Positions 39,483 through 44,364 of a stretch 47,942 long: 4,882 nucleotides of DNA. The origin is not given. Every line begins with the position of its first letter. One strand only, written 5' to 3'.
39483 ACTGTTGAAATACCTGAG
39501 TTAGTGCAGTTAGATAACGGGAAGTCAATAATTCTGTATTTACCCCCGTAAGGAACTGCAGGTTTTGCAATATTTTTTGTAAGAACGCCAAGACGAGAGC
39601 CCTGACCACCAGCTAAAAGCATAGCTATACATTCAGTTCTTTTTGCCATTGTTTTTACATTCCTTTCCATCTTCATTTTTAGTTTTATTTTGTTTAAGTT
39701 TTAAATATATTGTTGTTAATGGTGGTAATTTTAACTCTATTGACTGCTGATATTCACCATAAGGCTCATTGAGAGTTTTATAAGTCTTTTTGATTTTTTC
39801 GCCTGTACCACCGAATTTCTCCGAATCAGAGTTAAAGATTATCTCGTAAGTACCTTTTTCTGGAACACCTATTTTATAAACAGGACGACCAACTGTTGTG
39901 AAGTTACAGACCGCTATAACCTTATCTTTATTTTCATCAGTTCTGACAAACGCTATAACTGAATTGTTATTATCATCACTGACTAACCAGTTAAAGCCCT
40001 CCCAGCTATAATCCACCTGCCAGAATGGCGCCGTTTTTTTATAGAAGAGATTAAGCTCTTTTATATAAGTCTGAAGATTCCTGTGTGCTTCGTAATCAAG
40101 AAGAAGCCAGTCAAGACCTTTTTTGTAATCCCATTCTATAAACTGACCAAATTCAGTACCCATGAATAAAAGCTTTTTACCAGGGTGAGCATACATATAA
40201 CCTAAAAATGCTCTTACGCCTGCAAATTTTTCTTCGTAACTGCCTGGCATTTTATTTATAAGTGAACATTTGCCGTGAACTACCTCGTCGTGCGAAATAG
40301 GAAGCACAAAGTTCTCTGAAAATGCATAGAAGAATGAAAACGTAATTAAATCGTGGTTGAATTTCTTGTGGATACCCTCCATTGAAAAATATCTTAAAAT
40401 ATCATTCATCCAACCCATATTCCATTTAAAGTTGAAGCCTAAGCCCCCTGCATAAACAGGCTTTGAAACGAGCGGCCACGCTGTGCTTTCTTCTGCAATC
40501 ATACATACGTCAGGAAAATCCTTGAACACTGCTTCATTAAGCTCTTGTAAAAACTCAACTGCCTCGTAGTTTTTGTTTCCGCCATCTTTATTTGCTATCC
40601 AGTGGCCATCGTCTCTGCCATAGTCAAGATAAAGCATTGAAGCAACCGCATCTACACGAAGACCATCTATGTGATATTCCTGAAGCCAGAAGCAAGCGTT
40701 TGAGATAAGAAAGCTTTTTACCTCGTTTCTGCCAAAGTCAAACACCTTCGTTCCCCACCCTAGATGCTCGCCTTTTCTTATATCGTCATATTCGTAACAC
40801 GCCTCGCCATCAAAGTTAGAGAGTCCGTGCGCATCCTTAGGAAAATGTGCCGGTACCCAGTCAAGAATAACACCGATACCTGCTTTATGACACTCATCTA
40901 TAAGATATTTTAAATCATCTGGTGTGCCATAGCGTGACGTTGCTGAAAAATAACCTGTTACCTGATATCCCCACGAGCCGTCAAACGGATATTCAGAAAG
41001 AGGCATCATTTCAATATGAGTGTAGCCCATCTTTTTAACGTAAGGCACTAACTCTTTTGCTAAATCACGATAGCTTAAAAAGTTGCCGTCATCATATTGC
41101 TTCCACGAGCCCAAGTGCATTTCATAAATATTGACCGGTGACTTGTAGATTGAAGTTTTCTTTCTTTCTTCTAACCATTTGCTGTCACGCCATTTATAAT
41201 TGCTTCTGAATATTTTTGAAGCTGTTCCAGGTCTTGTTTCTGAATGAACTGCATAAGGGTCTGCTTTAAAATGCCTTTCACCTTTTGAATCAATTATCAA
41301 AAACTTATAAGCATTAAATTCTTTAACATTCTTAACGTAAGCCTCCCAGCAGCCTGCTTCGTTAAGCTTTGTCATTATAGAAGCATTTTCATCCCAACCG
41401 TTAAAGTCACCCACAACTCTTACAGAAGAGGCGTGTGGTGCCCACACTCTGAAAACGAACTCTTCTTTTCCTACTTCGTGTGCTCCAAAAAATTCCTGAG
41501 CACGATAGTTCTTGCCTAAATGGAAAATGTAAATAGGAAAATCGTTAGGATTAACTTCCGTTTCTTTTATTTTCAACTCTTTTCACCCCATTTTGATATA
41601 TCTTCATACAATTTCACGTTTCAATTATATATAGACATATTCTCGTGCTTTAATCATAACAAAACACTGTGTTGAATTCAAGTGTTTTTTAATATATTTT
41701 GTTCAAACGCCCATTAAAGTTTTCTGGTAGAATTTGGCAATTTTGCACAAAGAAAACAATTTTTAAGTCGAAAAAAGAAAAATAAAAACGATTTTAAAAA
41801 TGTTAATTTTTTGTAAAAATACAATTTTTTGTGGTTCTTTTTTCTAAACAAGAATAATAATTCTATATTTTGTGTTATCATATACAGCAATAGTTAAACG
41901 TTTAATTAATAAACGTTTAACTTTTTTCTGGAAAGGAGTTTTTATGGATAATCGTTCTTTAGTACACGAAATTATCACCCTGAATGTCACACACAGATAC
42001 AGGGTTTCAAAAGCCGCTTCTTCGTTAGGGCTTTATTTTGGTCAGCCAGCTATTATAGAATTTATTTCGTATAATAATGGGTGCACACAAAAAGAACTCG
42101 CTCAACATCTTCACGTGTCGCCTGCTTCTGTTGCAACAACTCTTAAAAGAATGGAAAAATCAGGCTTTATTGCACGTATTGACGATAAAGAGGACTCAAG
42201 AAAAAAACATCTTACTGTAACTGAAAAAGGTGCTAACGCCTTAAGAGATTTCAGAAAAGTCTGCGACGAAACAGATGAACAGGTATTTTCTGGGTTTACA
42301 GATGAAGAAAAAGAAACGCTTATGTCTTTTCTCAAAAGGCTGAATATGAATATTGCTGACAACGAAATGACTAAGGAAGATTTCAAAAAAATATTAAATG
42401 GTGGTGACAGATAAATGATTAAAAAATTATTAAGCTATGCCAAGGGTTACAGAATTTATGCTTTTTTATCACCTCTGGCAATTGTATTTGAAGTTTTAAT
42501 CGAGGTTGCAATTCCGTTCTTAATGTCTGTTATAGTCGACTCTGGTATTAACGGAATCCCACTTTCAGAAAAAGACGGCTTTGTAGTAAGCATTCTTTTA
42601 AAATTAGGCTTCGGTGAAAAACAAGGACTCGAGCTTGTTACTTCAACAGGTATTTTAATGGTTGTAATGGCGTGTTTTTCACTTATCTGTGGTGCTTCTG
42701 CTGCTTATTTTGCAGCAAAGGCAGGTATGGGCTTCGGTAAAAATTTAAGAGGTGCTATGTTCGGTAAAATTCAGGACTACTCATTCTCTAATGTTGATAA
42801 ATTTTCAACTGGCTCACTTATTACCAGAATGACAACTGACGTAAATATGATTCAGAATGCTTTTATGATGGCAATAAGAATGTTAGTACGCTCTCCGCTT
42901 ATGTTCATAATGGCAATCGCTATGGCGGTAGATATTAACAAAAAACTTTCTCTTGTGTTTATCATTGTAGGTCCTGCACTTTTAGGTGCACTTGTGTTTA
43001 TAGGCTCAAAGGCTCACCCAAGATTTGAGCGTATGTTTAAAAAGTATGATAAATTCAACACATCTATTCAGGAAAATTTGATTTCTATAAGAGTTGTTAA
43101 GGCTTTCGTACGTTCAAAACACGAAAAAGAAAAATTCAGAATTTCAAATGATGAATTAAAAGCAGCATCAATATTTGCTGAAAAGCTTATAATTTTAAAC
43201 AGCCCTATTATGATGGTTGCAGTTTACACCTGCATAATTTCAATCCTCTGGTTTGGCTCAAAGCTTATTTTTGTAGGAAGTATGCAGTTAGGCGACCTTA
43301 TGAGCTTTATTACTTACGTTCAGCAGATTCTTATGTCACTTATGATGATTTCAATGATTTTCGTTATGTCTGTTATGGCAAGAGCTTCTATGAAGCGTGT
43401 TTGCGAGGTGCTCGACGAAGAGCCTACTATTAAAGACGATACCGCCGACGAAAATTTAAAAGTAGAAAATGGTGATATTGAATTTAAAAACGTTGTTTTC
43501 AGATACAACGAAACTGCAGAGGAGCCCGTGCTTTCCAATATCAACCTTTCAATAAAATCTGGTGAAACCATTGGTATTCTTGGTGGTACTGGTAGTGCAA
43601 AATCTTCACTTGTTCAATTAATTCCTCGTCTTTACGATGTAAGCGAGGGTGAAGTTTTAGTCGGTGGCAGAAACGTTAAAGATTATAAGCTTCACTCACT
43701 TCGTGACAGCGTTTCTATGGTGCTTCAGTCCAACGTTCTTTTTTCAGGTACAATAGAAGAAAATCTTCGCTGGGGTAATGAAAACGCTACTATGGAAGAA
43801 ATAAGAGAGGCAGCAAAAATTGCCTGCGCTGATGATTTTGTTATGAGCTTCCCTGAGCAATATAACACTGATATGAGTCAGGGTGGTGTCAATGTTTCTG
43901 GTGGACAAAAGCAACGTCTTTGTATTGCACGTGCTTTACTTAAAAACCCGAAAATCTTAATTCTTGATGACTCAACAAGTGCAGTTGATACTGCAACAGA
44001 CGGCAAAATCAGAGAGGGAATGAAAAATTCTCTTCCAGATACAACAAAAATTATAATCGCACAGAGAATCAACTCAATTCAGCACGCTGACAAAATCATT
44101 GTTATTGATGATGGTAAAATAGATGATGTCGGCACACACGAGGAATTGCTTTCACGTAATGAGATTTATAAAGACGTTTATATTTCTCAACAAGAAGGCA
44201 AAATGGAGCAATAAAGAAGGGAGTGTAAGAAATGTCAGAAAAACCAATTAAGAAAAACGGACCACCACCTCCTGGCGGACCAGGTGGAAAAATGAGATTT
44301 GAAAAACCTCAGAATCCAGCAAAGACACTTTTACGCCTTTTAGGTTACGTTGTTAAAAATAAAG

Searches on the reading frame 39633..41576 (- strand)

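Call 54: search_protein_families(library=pfam, proteins=[window:39633-41576:-], max_evalue=0.001)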
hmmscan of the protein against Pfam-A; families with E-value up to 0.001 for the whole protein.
window:39633-41576:- (647 aa): 4 families
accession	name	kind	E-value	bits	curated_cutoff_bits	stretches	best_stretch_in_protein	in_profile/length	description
PF02806.24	Alpha-amylase_C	-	1.1e-23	83.8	21.2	1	530-627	1-94/95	Alpha amylase, C-terminal all-beta domain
PF02922.24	CBM_48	-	4.9e-20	72.1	22.4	1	30-109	2-83/83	Carbohydrate-binding module 48 (Isoamylase N-terminal domain)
PF00128.31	Alpha-amylase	-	1.8e-19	70.7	22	2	177-247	25-94/446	Alpha amylase, catalytic domain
PF22019.2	GlgB_N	-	1.1e-08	35.5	27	1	29-108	19-94/94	alpha-1,4-glucan branching enzyme GlgB, N-terminal domain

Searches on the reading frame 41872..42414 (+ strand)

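Call 54: search_protein_families(library=pfam, proteins=[window:41872-42414:+], max_evalue=0.001)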
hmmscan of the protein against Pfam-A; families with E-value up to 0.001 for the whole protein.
window:41872-42414:+ (180 aa): 11 families
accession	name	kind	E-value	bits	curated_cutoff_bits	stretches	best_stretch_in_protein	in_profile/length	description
PF01047.28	MarR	-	1.5e-13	50.8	24.6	1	61-111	8-58/59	MarR family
PF12802.13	MarR_2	-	3.3e-13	50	27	1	58-110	7-60/61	MarR family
PF13412.12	HTH_24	-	1.3e-09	37.9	21.9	1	60-100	7-47/48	Winged helix-turn-helix DNA-binding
PF13463.12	HTH_27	-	2.8e-06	27.9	22.2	1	60-120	7-68/68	Winged helix DNA-binding domain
PF22381.2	Staph_reg_Sar_Rot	-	7.3e-06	26.4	27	1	50-124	8-82/85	Transcriptional regulator SarA/Rot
PF01325.25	Fe_dep_repress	-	1.6e-05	25.4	26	1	72-100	24-52/60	Iron dependent repressor, N-terminal DNA binding domain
PF13545.12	HTH_Crp_2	-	1.7e-05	25.1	27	1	71-102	23-55/70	Crp-like helix-turn-helix domain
PF03551.20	PadR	-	7.4e-05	23.1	27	1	77-125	24-74/75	Transcriptional regulator PadR-like family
PF08279.18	HTH_11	-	0.00033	20.9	25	1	61-103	5-46/55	HTH domain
PF08281.18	Sigma70_r4_2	-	0.00042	20.4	25.7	0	67-93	23-49/54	Sigma-70, region 4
PF13601.12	HTH_34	-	0.00058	20.4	27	0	61-126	5-71/80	Winged helix DNA-binding domain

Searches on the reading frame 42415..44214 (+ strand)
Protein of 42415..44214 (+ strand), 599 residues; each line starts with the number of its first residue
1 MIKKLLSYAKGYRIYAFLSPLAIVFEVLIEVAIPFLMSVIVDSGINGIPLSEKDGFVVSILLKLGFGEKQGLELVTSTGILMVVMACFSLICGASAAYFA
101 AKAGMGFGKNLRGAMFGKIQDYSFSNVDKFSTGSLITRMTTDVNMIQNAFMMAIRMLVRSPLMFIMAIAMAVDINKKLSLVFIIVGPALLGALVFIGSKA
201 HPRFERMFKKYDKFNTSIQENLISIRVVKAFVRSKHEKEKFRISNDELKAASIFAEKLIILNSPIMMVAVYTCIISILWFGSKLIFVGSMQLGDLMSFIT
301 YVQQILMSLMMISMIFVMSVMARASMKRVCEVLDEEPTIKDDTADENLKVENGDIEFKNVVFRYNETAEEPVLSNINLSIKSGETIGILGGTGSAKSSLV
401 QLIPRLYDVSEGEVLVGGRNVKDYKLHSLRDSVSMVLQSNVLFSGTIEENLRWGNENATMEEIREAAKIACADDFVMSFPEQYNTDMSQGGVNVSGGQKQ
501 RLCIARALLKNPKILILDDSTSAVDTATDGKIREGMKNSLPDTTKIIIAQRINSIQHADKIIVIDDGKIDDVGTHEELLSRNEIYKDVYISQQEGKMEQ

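Call 54: search_protein_families(library=pfam, proteins=[window:42415-44214:+], max_evalue=0.001)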
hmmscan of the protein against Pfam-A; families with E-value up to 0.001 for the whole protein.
window:42415-44214:+ (599 aa): 2 families
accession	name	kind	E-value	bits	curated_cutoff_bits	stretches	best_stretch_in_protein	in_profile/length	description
PF00664.28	ABC_membrane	-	4.2e-43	148.4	28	1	17-309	2-274/274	ABC transporter transmembrane region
PF00005.33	ABC_tran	-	1.7e-28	100.4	25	1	373-522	1-137/137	ABC transporter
